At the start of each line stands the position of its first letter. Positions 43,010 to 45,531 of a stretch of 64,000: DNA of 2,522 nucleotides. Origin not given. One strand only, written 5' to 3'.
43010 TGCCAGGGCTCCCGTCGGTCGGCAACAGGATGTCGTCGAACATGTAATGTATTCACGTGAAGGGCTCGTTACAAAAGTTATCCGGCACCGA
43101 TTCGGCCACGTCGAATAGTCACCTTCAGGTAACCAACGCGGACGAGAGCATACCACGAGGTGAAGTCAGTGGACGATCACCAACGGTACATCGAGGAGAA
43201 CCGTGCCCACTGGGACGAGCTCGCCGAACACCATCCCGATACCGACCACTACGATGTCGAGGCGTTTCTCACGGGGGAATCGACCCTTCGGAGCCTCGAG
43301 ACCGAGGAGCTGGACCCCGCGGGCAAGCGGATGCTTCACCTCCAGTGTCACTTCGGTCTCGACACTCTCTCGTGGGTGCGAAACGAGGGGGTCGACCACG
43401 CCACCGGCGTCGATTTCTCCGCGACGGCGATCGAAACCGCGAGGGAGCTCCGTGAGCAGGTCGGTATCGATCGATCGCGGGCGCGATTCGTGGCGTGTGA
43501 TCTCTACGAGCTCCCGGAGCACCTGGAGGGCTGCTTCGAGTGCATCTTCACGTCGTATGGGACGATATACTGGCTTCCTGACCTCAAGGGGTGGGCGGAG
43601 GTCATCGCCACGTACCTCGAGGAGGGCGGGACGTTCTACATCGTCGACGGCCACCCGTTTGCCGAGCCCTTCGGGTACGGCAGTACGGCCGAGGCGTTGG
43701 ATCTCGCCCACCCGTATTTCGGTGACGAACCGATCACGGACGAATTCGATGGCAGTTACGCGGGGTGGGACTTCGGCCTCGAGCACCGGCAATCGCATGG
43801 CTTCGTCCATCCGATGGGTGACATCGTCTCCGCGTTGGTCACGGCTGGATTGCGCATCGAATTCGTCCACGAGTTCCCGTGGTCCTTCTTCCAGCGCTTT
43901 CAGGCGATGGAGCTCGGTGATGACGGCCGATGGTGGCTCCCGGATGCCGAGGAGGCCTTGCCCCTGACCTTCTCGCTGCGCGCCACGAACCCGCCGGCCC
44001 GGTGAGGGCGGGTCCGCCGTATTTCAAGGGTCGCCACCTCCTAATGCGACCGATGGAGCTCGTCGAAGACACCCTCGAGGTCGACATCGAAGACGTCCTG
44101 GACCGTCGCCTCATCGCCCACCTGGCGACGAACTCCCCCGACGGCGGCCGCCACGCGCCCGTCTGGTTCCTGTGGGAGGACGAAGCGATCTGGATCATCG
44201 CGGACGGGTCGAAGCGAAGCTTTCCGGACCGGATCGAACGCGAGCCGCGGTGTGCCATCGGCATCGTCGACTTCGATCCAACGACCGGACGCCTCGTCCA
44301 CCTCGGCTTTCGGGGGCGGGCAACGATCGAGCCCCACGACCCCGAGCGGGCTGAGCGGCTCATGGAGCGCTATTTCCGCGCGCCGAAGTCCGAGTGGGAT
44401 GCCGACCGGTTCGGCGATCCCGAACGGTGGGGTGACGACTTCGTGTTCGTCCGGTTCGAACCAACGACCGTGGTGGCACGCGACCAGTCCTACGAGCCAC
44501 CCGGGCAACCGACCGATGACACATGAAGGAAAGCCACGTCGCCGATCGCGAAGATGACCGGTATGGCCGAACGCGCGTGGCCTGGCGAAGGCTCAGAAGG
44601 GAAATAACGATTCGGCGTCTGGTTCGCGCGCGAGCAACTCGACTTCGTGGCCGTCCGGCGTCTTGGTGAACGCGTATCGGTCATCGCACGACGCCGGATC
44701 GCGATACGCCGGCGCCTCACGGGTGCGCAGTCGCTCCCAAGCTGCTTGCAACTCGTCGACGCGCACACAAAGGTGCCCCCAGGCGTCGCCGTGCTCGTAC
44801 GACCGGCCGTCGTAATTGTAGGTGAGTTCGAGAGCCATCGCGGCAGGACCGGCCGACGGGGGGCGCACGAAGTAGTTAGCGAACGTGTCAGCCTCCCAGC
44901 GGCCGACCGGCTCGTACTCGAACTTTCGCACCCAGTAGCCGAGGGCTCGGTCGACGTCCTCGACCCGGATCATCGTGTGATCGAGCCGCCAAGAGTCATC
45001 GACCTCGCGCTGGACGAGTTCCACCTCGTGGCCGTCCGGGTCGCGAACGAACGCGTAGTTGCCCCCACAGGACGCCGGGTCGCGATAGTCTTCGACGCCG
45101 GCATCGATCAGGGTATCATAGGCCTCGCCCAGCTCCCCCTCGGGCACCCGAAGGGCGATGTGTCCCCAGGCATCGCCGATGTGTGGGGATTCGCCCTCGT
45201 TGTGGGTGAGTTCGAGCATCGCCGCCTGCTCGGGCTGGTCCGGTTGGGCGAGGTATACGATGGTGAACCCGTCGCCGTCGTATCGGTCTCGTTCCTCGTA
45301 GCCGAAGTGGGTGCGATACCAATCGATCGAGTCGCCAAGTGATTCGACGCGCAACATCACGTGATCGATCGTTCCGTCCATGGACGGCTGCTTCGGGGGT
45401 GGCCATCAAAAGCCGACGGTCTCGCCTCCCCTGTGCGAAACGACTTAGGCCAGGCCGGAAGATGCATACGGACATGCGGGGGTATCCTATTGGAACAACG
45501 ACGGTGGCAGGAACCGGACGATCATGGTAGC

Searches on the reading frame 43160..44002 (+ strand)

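Call 45: search_protein_families(library=pfam, proteins=[window:43160-44002:+], max_evalue=0.001)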
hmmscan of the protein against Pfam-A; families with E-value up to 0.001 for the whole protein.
window:43160-44002:+ (281 aa): 4 families
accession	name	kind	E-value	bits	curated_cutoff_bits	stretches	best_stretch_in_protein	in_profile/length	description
PF13847.12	Methyltransf_31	-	1.2e-08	35.2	27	1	68-164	17-112/145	Methyltransferase domain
PF13649.12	Methyltransf_25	-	4.7e-08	34.1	27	1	60-157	3-97/97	Methyltransferase domain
PF08241.18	Methyltransf_11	-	1.5e-06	29.2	21.2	1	67-161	9-95/95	Methyltransferase domain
PF08242.18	Methyltransf_12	-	7.2e-06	27.1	30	1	59-159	1-98/98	Methyltransferase domain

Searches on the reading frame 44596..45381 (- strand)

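Call 45: search_protein_families(library=pfam, proteins=[window:44596-45381:-], max_evalue=0.001)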
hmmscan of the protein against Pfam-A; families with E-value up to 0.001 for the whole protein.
window:44596-45381:- (262 aa): 4 families
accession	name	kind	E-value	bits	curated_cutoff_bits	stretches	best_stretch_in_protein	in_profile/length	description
PF00903.31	Glyoxalase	-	2.4e-28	99.4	20.6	2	4-122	1-121/121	Glyoxalase/Bleomycin resistance protein/Dioxygenase superfamily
PF13669.12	Glyoxalase_4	-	8.5e-13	49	27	1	134-224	1-92/109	Glyoxalase/Bleomycin resistance protein/Dioxygenase superfamily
PF18029.7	Glyoxalase_6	-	2.7e-07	31.7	23.6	0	8-123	2-106/106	Glyoxalase-like domain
PF13468.12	Glyoxalase_3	-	0.00014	22.4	25.1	0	134-221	2-98/176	Glyoxalase-like domain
